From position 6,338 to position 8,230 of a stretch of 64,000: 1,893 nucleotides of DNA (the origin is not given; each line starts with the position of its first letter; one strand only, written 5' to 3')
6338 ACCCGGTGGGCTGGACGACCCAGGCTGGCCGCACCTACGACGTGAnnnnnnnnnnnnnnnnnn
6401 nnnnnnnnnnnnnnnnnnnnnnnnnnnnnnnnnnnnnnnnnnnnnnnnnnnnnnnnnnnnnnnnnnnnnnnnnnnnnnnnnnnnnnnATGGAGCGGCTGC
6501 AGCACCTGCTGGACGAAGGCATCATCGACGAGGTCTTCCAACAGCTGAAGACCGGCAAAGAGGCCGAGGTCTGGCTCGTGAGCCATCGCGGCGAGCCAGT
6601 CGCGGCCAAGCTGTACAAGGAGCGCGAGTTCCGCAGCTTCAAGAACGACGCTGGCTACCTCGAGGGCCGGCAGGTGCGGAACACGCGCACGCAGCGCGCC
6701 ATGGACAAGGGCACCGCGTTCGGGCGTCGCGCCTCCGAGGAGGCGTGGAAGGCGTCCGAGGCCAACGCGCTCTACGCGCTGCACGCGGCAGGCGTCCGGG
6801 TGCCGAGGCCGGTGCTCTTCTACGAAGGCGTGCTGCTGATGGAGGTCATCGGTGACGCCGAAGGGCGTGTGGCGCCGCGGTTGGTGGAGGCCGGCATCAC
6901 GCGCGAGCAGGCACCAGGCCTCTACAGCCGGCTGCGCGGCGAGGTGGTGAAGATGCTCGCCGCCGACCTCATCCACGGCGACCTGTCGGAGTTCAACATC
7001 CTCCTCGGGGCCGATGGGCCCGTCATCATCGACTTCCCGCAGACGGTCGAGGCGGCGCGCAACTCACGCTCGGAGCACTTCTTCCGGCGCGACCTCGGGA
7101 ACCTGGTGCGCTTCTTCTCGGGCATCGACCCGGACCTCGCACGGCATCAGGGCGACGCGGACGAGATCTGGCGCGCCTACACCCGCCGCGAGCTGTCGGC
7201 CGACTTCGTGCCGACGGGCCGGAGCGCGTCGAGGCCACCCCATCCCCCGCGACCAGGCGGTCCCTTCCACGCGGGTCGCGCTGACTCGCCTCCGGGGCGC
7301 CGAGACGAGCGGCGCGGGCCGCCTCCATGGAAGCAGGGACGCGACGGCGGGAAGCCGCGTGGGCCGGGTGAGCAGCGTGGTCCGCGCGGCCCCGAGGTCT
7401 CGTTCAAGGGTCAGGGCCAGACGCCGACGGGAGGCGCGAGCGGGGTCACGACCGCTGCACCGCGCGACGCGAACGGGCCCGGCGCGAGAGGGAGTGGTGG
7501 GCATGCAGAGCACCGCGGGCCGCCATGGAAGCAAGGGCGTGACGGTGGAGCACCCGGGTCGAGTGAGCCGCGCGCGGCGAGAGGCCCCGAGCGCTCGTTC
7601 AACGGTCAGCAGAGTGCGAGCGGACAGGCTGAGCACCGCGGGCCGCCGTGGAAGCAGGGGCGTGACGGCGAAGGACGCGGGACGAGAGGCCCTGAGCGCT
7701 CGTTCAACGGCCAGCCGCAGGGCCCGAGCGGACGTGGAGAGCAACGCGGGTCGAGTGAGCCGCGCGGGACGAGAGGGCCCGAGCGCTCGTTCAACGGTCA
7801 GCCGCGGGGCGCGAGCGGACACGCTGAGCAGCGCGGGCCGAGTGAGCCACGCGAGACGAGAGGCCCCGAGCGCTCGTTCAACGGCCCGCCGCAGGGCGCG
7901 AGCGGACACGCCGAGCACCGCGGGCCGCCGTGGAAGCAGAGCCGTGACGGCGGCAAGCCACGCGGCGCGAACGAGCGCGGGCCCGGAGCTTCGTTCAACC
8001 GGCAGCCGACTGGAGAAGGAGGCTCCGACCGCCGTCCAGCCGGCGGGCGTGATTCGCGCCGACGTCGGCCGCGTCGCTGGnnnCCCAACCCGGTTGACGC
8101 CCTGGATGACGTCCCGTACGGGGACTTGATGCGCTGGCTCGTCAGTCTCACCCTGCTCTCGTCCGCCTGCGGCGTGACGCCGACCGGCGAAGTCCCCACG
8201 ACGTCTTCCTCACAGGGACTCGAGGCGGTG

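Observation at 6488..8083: RIO-type kinase fused to a ~270-aa Arg/Gly-rich tandem-repeat tail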

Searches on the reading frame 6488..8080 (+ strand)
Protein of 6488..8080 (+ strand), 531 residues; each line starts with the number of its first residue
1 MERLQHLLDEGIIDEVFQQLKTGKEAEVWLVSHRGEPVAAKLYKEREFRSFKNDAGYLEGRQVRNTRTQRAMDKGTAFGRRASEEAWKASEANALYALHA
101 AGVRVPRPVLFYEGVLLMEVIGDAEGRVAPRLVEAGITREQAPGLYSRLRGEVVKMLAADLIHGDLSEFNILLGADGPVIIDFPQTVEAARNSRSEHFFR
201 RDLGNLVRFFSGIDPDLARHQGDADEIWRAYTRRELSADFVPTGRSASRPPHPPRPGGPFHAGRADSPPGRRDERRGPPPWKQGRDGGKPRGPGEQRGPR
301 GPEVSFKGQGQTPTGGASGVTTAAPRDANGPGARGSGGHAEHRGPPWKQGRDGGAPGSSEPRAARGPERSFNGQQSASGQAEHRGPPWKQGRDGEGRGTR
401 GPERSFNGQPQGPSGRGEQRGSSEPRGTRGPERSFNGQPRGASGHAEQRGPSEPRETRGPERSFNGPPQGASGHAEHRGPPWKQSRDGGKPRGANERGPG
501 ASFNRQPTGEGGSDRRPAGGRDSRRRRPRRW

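Call 4: search_protein_families(library=pfam, proteins=[window:6488-8080:+], max_evalue=0.1)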
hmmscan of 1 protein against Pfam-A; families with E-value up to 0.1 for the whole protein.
window:6488-8080:+ (531 aa): 4 families
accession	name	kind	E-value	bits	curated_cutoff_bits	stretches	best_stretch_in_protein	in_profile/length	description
PF01163.29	RIO1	-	1.3e-35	123.1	22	1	32-212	7-176/187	RIO domain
PF19974.5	TCAD9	-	2.6e-06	27.3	40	1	24-186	209-324/429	Ternary complex associated domain 9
PF01636.29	APH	-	0.00025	21.3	23.2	1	145-183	154-194/239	Phosphotransferase enzyme family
PF06293.20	Kdo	-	0.003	17.4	21.3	0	87-111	57-81/207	Lipopolysaccharide kinase (Kdo/WaaP) family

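Call 5: search_protein_families(library=ncbifam, proteins=[window:6488-8080:+], max_evalue=0.1)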
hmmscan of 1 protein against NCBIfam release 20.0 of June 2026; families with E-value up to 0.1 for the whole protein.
window:6488-8080:+ (531 aa): 9 families
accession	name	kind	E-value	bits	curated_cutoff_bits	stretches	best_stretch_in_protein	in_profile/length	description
NF041645.1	prot_kin_PA4780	equivalog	1.2e-87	293.7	350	1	2-247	5-249/274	PA4780 family RIO1-like protein kinase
NF041310.1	Prot_Kin_Rio1_Halo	equivalog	7.4e-27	94.4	480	1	4-212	69-263/273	serine/threonine-protein kinase Rio1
NF011463.0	PRK14879.1-4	equivalog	4.3e-08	32.9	188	1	90-183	67-157/237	Kae1-associated kinase Bud32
TIGR03724.2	arch_bud32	equivalog_domain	1.5e-07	31.1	125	1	89-184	41-129/193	KEOPS complex kinase/ATPase Bud32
NF002475.0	PRK01723.1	equivalog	4e-06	26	142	1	87-209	87-210/241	3-deoxy-D-manno-octulosonic acid kinase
NF011461.0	PRK14879.1-2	equivalog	0.0002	21.2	372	1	88-217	50-173/225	Kae1-associated kinase Bud32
NF011460.0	PRK14879.1-1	equivalog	0.0022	17.2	199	1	88-208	58-175/232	Kae1-associated kinase Bud32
NF007174.0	PRK09605.1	equivalog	0.0045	15.5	447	1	88-184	383-471/535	bifunctional N(6)-L-threonylcarbamoyladenine synthase/serine/threonine protein kinase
NF038151.1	lanthi_synth_III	equivalog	0.014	13.8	575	1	141-194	337-391/833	class III lanthionine synthetase LanKC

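Call 8: find_homologous_proteins(query=window:6488-8080:+, max_evalue=0.00001)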
Query window:6488-8080:+ (531 aa): 2009 proteins with E <= 0.00001 among 8000 candidates; the best 120 are listed.
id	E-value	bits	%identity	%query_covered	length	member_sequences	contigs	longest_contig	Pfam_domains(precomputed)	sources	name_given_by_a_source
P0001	0.0e+0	1180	100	100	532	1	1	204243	PF19974.6,PF01163.29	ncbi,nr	ncbi:MAG: hypothetical protein JNJ54_14380 [Myxococcaceae bacterium]|nr:hypothetical protein [Myxoco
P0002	7.3e-162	558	73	73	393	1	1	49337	PF01163.29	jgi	jgi:RIO kinase 1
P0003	1.5e-139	484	86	46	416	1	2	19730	PF19974.6,PF01163.29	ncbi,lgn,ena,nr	ncbi:MAG: hypothetical protein INH41_22600 [Myxococcaceae bacterium]|nr:hypothetical protein [Myxoco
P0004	1.8e-137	478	74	55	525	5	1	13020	PF19974.6,PF01163.29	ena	-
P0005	7.3e-137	476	59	72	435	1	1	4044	PF19974.6,PF01163.29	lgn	-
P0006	3.0e-136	474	57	85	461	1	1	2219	PF19974.6,PF01163.29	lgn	-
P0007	3.3e-136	473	74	56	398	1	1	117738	PF19974.6,PF01163.29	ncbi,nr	ncbi:MAG: RIO1 family regulatory kinase/ATPase [Myxococcaceae bacterium]|nr:RIO1 family regulatory k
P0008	1.5e-135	471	85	47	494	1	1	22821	PF19974.6,PF01163.29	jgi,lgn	jgi:RIO kinase 1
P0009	1.6e-135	471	58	82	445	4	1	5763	PF19974.6,PF01163.29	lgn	-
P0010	1.8e-135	471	72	58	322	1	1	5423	PF19974.6,PF01163.29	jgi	jgi:RIO kinase 1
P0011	2.0e-134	467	68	58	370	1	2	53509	PF19974.6,PF01163.29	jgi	jgi:RIO kinase 1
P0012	2.3e-134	467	84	47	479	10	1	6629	PF19974.6,PF01163.29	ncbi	-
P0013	2.7e-134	467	84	46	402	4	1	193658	PF19974.6,PF01163.29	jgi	jgi:RIO kinase 1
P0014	1.4e-133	465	78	54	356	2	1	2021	PF19974.6,PF01163.29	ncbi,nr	ncbi:MAG: hypothetical protein IAE78_04435, partial [Myxococcus sp.]|nr:hypothetical protein [Myxoco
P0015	1.5e-133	465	84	46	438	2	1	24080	PF19974.6,PF01163.29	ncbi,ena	-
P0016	4.9e-132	460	58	84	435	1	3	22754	PF19974.6,PF01163.29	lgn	-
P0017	1.6e-131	458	60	72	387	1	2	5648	PF01163.29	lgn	-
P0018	3.1e-131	457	59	88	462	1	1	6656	PF01163.29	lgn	-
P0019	5.2e-131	456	56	89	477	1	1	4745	PF01163.29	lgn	-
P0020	1.7e-130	454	69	60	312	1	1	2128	PF19974.6,PF01163.29,PF01636.30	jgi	jgi:RIO kinase 1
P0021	3.1e-129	450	84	47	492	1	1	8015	PF01163.29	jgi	jgi:RIO kinase 1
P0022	8.8e-129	449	65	60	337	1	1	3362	PF01163.29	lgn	-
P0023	1.5e-128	448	79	47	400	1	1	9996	PF01163.29,PF01636.30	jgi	jgi:RIO kinase 1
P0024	5.6e-128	446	57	71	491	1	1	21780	PF19974.6,PF01163.29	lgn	-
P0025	5.8e-128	446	72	56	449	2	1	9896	PF01163.29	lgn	-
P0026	6.1e-128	446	77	46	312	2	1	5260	PF19974.6,PF01163.29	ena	-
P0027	8.9e-128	446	78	50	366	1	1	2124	PF01163.29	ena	-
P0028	3.6e-127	444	70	56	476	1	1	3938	PF01163.29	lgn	-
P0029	4.4e-127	443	66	58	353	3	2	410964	PF19974.6,PF01163.29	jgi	jgi:RIO kinase 1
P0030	5.0e-127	443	68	58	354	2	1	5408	PF01163.29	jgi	jgi:RIO kinase 1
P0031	6.0e-127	443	64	58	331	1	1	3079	PF01163.29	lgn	-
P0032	7.3e-127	443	81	46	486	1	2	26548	PF01163.29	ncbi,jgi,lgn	-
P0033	9.9e-127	442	79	48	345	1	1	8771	PF01163.29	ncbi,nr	ncbi:MAG: hypothetical protein JNG84_04320, partial [Archangium sp.]|nr:hypothetical protein [Archan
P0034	1.2e-126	442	53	100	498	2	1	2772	PF19974.6,PF01163.29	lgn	-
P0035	1.9e-126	441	75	47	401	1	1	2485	PF01163.29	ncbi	-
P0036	4.6e-126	440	55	82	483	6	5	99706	PF19974.6,PF01163.29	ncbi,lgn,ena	ncbi:MAG: RIO1 family regulatory kinase/ATPase [Myxococcaceae bacterium]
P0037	6.9e-126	439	78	46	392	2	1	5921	PF19974.6,PF01163.29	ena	-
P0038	1.9e-125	438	75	47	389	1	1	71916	PF19974.6,PF01163.29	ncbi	-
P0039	6.9e-125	436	69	56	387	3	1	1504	PF19974.6,PF01163.29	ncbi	ncbi:MAG TPA: RIO1 family regulatory kinase/ATPase, partial [Archangium sp.]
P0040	8.5e-125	436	76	46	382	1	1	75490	PF01163.29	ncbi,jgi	jgi:RIO kinase 1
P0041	1.0e-124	435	75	46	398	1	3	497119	PF19974.6,PF01163.29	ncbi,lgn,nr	ncbi:MAG: RIO1 family regulatory kinase/ATPase [Archangium sp.]|nr:RIO1 family regulatory kinase/ATP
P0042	1.1e-124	435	57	73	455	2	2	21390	PF01163.29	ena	-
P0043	1.3e-124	435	62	71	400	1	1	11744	PF01163.29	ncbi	ncbi:MAG: RIO1 family regulatory kinase/ATPase [Myxococcota bacterium]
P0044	2.4e-124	434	66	58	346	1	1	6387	PF01163.29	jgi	jgi:RIO kinase 1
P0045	8.7e-124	432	73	55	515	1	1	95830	PF01163.29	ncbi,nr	ncbi:MAG: RIO1 family regulatory kinase/ATPase [Myxococcales bacterium]|nr:RIO1 family regulatory ki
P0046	1.5e-123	432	75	47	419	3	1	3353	PF01163.29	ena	-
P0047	2.0e-123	431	78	46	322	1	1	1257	PF19974.6,PF01163.29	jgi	jgi:RIO kinase 1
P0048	2.1e-123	431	68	57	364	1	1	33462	PF01163.29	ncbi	-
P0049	3.3e-123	430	82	46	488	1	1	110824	PF01163.29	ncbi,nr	ncbi:MAG: RIO1 family regulatory kinase/ATPase [Myxococcales bacterium]|nr:RIO1 family regulatory ki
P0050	5.8e-123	430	69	58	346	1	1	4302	PF01163.29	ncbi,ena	-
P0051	6.3e-123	430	80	46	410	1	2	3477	PF01163.29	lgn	-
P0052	7.2e-123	429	79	46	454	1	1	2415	PF01163.29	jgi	jgi:RIO kinase 1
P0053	9.2e-123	429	76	48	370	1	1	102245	PF01163.29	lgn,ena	-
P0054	9.5e-123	429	76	46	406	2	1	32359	PF01163.29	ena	-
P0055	1.4e-122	428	76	46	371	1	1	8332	PF19974.6,PF01163.29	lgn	-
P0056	1.8e-122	428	75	47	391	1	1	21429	PF01163.29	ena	-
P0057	3.6e-122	427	78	48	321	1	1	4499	PF19974.6,PF01163.29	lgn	-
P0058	4.0e-122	427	73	49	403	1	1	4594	PF19974.6,PF01163.29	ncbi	-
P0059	1.1e-121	425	75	49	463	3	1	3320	PF01163.29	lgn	-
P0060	1.4e-121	425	67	55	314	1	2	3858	PF01163.29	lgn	-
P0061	4.3e-121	423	77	46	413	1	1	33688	PF01163.29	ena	-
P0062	6.5e-121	423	74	48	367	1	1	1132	PF01163.29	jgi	jgi:RIO kinase 1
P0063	2.3e-120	421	76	46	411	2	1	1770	PF19974.6,PF01163.29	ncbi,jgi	jgi:RIO kinase 1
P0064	1.5e-119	418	60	70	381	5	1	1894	PF01163.29,PF01636.30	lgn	-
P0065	1.7e-119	418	72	49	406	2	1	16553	PF01163.29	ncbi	-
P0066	1.7e-119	418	69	53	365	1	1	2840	PF01163.29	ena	-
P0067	8.2e-119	416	54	86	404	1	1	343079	PF01163.29,PF01636.30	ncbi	-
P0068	1.2e-118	415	68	57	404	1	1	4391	PF01163.29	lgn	-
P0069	1.4e-118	415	52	88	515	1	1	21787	PF01163.29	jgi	jgi:RIO kinase 1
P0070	3.5e-118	414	76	46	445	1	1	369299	PF01163.29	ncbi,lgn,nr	ncbi:MAG: RIO1 family regulatory kinase/ATPase [Archangium sp.]|nr:RIO1 family regulatory kinase/ATP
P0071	4.1e-118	414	77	46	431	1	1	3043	PF19974.6,PF01163.29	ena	-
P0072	1.0e-117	412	77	46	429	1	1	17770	PF01163.29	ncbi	-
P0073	1.3e-117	412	65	58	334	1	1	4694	PF19974.6,PF01163.29,PF01636.30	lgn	-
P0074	2.8e-117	411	70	52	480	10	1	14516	PF01163.29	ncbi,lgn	-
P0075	4.0e-117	410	62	60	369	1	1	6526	PF19974.6,PF01163.29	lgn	-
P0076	4.7e-117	410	75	46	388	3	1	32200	PF19974.6,PF01163.29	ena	-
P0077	5.1e-117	410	61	58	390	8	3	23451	PF19974.6,PF01163.29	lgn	-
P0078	6.6e-117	410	77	46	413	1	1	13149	PF01163.29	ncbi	-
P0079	6.9e-117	410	63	67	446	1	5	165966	PF19974.6,PF01163.29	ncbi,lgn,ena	-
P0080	6.1e-116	406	75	47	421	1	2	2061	PF01163.29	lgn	-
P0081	2.2e-115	405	73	46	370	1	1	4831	PF19974.6,PF01163.29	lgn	-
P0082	2.5e-115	404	62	59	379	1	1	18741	PF01163.29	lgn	-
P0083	2.1e-114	401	71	47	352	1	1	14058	PF01163.29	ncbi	-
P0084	1.9e-113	398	73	49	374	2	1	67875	PF01163.29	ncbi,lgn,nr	ncbi:MAG: hypothetical protein IT380_16755 [Myxococcales bacterium]|nr:hypothetical protein [Myxococ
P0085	2.2e-113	398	67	52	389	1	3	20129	PF19974.6,PF01163.29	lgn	-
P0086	3.5e-113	397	63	60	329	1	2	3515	PF19974.6,PF01163.29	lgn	-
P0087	4.3e-113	397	-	-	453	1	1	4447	PF19974.6,PF01163.29,PF01636.30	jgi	jgi:RIO kinase 1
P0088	5.0e-113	397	65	56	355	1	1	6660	PF01163.29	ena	-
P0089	1.5e-112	395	63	58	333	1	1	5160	PF01163.29,PF01636.30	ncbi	-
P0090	2.0e-112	395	75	46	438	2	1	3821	PF01163.29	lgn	-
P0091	1.4e-111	392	51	85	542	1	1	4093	PF01163.29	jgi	jgi:RIO kinase 1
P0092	1.7e-111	392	67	54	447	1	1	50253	PF01163.29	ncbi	ncbi:MAG: RIO1 family regulatory kinase/ATPase [Archangium sp.]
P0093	2.0e-108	382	56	72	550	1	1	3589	PF19974.6,PF01163.29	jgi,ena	-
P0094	1.3e-106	376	58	65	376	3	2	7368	PF19974.6,PF01163.29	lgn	-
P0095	3.1e-106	374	55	65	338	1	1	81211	PF19974.6,PF01163.29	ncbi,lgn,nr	ncbi:MAG TPA: RIO1 family regulatory kinase/ATPase [Myxococcales bacterium]|nr:RIO1 family regulator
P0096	5.0e-106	374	77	46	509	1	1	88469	PF01163.29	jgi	jgi:RIO kinase 1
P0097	1.3e-105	372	58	58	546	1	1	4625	PF01163.29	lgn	-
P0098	9.3e-105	370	62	53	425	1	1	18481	PF06293.21,PF19974.6,PF01163.29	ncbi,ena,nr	ncbi:MAG TPA: RIO1 family regulatory kinase/ATPase [Anaeromyxobacteraceae bacterium]|nr:RIO1 family 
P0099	9.6e-105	370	68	45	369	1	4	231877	PF01163.29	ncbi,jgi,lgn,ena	-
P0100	1.6e-104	369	69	46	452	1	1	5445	PF01163.29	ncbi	-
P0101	5.0e-104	367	63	52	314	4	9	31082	PF19974.6,PF01163.29,PF01636.30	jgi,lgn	jgi:RIO kinase 1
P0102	5.1e-104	367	68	47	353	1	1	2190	PF19974.6,PF01163.29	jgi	jgi:RIO kinase 1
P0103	6.9e-104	367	66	47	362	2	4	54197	PF19974.6,PF01163.29,PF01636.30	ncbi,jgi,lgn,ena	-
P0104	1.5e-103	366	52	37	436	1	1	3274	PF06293.21,PF00069.32,PF10707.16,PF19974.6,PF01163.29,PF01636.30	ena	-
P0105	2.4e-103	365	67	47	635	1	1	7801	PF01163.29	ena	-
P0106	3.0e-103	365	65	48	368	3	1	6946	PF01163.29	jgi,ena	-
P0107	4.1e-103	364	62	50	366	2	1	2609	PF19974.6,PF01163.29,PF01636.30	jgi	-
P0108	1.0e-102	363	63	47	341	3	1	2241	PF19974.6,PF01163.29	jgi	jgi:RIO kinase 1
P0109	1.0e-102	363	63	48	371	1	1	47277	PF19974.6,PF01163.29,PF01636.30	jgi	jgi:RIO kinase 1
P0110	2.6e-102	361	64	49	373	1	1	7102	PF01163.29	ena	-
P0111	3.0e-102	361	58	60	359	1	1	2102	PF19974.6,PF01163.29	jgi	-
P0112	4.1e-102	361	60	51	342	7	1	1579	PF19974.6,PF01163.29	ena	-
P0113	4.6e-102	361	67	46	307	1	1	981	PF06293.21,PF19974.6,PF01163.29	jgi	jgi:RIO kinase 1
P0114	4.8e-102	361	68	44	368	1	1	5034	PF19974.6,PF01163.29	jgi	jgi:RIO kinase 1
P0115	7.3e-102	360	59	55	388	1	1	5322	PF01163.29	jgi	jgi:RIO kinase 1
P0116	1.8e-101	359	66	47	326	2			PF19974.6,PF01163.29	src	-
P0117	2.5e-101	358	63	47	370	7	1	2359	PF19974.6,PF01163.29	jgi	jgi:RIO kinase 1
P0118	2.7e-101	358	54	67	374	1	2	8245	PF19974.6,PF01163.29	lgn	-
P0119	3.5e-101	358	68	45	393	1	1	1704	PF19974.6,PF01163.29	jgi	jgi:RIO kinase 1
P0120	3.7e-101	358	65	47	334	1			PF01163.29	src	-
